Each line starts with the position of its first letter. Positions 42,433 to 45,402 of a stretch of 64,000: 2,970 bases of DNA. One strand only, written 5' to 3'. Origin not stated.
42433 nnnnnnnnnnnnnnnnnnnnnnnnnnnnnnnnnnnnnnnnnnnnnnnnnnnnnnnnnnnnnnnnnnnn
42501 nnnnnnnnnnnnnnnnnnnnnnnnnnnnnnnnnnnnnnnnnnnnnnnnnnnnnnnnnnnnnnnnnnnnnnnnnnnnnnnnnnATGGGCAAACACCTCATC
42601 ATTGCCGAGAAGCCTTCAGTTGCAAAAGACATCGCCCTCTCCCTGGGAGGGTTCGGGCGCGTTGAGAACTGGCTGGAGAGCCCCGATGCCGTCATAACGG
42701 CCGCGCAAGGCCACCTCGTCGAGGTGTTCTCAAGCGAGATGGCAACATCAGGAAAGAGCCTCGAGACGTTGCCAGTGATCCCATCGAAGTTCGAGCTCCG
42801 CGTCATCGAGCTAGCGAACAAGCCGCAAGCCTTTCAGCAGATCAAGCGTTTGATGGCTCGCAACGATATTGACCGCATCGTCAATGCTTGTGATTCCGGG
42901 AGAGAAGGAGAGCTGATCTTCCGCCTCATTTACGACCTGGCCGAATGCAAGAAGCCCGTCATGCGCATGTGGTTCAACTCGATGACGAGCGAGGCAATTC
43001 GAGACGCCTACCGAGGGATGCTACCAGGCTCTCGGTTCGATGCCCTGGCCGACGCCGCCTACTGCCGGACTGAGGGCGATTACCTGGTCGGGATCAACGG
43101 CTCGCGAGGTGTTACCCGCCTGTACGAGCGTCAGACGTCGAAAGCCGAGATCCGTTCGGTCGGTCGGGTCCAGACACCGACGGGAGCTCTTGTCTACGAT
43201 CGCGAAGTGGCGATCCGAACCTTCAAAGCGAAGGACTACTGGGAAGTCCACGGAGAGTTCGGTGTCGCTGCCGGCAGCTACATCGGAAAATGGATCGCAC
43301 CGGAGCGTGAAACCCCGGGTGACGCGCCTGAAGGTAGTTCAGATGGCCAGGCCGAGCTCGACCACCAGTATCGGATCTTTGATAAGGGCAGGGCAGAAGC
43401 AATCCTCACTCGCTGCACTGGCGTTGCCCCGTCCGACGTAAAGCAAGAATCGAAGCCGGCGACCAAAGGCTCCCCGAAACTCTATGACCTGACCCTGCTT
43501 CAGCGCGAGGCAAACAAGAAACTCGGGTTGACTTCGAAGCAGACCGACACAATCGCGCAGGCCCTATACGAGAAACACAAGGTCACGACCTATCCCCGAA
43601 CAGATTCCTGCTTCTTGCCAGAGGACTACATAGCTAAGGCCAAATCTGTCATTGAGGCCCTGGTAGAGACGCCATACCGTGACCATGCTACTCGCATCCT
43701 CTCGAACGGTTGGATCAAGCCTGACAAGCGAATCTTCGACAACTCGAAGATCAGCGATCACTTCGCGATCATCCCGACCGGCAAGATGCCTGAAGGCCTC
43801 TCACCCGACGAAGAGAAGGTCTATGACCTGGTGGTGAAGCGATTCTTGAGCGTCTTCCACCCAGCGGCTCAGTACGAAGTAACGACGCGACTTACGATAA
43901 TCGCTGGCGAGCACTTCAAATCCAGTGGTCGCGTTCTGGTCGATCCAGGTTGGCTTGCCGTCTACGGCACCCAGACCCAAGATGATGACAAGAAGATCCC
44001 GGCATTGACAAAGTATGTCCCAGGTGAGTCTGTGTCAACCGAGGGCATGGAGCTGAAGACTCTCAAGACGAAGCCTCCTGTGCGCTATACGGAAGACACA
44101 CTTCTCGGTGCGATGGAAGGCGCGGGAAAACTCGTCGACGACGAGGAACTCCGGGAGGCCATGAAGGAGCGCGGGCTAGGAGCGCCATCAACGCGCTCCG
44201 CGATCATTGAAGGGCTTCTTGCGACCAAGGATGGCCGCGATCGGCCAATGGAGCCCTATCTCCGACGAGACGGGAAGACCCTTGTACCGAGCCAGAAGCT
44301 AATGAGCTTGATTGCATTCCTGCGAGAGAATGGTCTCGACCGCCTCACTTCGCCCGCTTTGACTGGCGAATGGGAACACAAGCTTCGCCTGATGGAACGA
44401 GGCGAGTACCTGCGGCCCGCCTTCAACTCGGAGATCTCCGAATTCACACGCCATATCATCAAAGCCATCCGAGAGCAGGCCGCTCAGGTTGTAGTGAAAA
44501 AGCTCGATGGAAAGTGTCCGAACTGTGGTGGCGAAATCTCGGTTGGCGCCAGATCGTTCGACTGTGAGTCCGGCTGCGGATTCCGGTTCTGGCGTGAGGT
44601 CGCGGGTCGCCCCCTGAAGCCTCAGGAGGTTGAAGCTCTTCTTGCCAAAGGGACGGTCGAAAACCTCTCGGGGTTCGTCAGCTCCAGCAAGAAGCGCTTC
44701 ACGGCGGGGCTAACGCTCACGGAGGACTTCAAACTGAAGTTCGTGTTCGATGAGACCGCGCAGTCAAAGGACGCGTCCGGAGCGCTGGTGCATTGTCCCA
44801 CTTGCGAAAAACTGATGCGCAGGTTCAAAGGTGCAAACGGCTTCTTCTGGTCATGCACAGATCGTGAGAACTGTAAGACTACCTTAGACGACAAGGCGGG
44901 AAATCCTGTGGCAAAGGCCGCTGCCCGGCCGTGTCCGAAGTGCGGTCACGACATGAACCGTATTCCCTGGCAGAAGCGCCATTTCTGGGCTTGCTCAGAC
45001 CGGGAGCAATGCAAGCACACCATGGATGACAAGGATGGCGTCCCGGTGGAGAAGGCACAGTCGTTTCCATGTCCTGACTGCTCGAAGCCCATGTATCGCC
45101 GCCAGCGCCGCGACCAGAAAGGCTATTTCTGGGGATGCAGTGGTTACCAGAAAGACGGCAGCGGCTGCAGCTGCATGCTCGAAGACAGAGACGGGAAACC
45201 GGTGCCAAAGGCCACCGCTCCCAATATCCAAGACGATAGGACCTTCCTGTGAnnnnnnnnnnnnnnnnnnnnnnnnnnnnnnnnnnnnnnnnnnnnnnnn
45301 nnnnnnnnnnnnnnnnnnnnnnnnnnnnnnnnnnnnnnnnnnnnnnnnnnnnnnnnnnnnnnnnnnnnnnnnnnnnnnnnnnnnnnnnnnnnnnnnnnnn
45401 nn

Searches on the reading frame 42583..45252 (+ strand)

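Call 75: search_protein_families(library=pfam, proteins=[window:42583-45252:+], max_evalue=0.0001)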
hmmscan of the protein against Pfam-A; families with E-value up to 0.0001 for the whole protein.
window:42583-45252:+ (889 aa): 5 families
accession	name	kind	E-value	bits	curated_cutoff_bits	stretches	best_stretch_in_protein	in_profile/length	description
PF01131.25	Topoisom_bac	-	3.5e-96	323.2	35.1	1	153-609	4-404/411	DNA topoisomerase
PF13342.12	Toprim_Crpt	-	4.9e-17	62.1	32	1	664-723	1-60/60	C-terminal repeat of topoisomerase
PF01396.24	Zn_ribbon_Top1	-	2e-08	34.3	32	0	737-771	3-37/39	Topoisomerase DNA binding C4 zinc finger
PF01751.28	Toprim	-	2.3e-08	34.5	23.1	1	5-133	2-95/96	Toprim domain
PF13408.12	Zn_ribbon_recom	-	1e-05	26.3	25.3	0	830-864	8-41/58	Recombinase zinc beta ribbon domain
